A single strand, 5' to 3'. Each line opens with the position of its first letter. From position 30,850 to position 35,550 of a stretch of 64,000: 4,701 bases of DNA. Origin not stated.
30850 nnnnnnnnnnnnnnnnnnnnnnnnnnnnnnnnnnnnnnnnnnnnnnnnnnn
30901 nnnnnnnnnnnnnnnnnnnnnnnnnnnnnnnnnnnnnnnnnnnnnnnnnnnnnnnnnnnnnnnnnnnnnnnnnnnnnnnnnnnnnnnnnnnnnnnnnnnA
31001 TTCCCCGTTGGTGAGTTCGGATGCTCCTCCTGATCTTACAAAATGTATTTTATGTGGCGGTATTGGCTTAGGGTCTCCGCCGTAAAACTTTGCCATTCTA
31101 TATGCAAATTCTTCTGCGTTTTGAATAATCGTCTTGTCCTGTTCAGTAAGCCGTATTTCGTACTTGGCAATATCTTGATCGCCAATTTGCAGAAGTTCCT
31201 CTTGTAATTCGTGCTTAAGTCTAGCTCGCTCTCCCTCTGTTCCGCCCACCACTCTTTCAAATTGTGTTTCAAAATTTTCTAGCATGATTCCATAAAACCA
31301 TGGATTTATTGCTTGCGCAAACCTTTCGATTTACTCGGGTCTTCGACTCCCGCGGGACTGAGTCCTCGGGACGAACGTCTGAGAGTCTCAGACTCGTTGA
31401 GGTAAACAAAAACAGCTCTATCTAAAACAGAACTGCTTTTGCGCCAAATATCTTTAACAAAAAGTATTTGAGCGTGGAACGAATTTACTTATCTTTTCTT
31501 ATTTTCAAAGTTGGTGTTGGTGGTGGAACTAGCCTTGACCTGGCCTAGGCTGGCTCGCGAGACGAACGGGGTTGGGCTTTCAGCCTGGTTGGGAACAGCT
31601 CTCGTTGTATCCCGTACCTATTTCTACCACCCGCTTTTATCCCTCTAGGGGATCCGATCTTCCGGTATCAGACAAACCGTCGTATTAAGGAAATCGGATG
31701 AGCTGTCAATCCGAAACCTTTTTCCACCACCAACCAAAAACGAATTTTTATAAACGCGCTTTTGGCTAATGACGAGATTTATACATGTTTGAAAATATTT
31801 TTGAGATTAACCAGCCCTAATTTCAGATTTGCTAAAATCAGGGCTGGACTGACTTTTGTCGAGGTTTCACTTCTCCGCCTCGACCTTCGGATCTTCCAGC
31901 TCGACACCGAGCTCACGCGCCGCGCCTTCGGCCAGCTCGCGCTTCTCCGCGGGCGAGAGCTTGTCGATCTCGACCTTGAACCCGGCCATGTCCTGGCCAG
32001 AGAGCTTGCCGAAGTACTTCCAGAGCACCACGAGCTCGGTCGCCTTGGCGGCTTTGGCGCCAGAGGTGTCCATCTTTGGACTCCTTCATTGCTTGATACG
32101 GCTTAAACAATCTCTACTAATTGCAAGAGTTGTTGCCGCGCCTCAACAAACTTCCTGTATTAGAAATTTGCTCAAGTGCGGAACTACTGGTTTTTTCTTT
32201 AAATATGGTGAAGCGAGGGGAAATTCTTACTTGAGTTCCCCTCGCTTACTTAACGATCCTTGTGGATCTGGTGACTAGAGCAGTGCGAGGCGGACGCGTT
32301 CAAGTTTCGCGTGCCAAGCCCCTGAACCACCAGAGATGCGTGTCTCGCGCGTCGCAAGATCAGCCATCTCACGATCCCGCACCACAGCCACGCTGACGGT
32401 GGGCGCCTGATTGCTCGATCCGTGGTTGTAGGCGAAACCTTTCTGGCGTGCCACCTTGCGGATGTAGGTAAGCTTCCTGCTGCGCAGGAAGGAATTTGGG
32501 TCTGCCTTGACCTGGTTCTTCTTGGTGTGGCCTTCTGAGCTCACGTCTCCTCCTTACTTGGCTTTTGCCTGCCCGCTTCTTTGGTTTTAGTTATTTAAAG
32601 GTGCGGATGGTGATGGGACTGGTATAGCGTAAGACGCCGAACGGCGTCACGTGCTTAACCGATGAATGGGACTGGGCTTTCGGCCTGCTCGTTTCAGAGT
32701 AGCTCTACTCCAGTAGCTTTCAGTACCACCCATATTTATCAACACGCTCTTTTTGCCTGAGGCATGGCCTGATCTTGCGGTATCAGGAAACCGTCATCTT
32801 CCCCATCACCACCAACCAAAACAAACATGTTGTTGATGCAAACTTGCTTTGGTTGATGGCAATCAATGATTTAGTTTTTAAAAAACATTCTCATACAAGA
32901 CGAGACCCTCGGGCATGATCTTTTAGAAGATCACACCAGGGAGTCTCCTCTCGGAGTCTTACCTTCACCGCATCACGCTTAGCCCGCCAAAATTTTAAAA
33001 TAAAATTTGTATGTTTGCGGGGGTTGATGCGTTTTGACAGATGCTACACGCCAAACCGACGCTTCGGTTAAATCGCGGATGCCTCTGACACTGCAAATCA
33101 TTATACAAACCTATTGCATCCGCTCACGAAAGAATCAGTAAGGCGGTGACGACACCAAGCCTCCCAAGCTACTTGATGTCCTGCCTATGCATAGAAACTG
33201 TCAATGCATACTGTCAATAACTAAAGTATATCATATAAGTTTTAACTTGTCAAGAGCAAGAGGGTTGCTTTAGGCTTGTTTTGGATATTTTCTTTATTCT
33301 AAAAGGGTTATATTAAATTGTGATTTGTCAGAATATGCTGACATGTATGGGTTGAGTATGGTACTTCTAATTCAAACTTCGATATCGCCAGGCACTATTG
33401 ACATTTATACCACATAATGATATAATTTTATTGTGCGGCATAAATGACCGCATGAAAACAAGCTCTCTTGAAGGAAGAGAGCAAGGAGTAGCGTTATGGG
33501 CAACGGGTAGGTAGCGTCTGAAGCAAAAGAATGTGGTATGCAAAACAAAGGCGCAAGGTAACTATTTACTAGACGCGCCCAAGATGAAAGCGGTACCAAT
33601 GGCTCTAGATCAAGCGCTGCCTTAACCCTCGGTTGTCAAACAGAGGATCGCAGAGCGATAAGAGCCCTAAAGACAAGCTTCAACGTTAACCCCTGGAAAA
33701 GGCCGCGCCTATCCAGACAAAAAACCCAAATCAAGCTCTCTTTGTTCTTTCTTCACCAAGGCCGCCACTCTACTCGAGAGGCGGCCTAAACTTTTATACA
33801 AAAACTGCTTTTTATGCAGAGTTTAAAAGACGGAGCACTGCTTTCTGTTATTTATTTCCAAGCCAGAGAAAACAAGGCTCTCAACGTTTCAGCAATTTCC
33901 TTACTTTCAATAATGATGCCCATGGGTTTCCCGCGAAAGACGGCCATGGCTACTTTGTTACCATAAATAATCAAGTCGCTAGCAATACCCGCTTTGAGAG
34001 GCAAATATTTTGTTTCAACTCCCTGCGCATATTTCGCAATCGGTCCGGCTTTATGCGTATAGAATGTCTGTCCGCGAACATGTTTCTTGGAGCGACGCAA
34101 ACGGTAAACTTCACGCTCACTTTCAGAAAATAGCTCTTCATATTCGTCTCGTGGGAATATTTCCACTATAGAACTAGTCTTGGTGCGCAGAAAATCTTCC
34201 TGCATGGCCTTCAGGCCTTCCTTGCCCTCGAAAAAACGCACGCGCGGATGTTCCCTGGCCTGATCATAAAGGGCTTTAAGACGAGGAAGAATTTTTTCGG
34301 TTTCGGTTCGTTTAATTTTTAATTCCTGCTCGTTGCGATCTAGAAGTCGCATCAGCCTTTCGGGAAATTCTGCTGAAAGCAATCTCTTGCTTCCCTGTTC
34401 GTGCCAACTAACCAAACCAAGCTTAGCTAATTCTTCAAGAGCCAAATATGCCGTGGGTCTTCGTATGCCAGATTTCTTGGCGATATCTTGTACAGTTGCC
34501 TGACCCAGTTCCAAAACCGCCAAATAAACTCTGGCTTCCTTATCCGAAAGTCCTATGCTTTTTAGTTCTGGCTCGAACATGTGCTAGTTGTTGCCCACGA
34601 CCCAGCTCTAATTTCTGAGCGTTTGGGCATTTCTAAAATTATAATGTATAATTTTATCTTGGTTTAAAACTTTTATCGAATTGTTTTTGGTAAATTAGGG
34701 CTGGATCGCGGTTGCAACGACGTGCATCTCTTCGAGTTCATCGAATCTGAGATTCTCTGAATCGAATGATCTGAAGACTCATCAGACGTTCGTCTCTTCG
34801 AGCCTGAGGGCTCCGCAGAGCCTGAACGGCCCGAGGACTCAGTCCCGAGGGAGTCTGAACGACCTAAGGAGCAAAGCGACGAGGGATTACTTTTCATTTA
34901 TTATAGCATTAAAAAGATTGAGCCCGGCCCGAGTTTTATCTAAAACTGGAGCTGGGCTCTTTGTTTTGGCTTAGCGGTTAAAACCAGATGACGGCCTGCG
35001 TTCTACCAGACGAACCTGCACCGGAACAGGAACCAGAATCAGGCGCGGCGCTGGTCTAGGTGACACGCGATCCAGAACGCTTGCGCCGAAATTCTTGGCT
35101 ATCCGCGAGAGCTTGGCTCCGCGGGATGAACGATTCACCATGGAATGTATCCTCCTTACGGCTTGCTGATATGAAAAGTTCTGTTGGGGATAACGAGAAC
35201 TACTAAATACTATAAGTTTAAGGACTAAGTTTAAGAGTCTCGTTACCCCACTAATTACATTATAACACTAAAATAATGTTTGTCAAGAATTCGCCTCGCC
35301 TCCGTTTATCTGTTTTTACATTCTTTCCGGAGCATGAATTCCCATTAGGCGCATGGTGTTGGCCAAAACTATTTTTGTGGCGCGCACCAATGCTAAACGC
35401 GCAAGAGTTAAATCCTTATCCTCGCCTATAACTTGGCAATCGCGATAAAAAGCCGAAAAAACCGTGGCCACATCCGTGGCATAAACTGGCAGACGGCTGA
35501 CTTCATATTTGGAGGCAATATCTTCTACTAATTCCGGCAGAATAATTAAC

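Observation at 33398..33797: Orphan roughly 365-nt transcript unit with a textbook sigma70 promoter and intrinsic terminator: candidate novel ncRNA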

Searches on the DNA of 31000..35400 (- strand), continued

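Call 72: search_rna_families(sources=[L071, L072, L073, L004, L067, L029, L030, L028, L001], threshold=gathering)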
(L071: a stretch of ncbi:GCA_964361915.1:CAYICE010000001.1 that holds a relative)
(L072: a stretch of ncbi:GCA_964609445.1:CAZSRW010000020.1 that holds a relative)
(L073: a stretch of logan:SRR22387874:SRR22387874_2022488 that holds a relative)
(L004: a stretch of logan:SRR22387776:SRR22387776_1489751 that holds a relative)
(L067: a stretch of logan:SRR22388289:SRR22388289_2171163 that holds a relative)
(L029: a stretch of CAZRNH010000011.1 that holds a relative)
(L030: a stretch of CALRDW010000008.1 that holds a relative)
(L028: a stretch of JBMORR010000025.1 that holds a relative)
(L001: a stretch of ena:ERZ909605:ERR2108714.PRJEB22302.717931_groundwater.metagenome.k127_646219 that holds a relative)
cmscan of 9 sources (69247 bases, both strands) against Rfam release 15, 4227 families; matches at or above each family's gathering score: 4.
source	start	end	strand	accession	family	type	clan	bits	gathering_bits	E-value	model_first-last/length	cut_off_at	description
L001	1891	2275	+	RF00023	tmRNA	Gene;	CL00001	123.7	47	7.3e-48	1-374/374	no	transfer-messenger RNA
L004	11540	11612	+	RF00005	tRNA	Gene; tRNA;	CL00001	61.9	29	5.6e-11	1-71/71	no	tRNA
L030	5129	5201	-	RF00005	tRNA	Gene; tRNA;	CL00001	55.9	29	2.6e-09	1-71/71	no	tRNA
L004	11332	11404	+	RF00005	tRNA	Gene; tRNA;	CL00001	55.1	29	4.1e-09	1-71/71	no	tRNA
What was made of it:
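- On Bacterial RNase P RNA (Rfam RNaseP_bact_a/b): None in 9 related loci (call 72).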
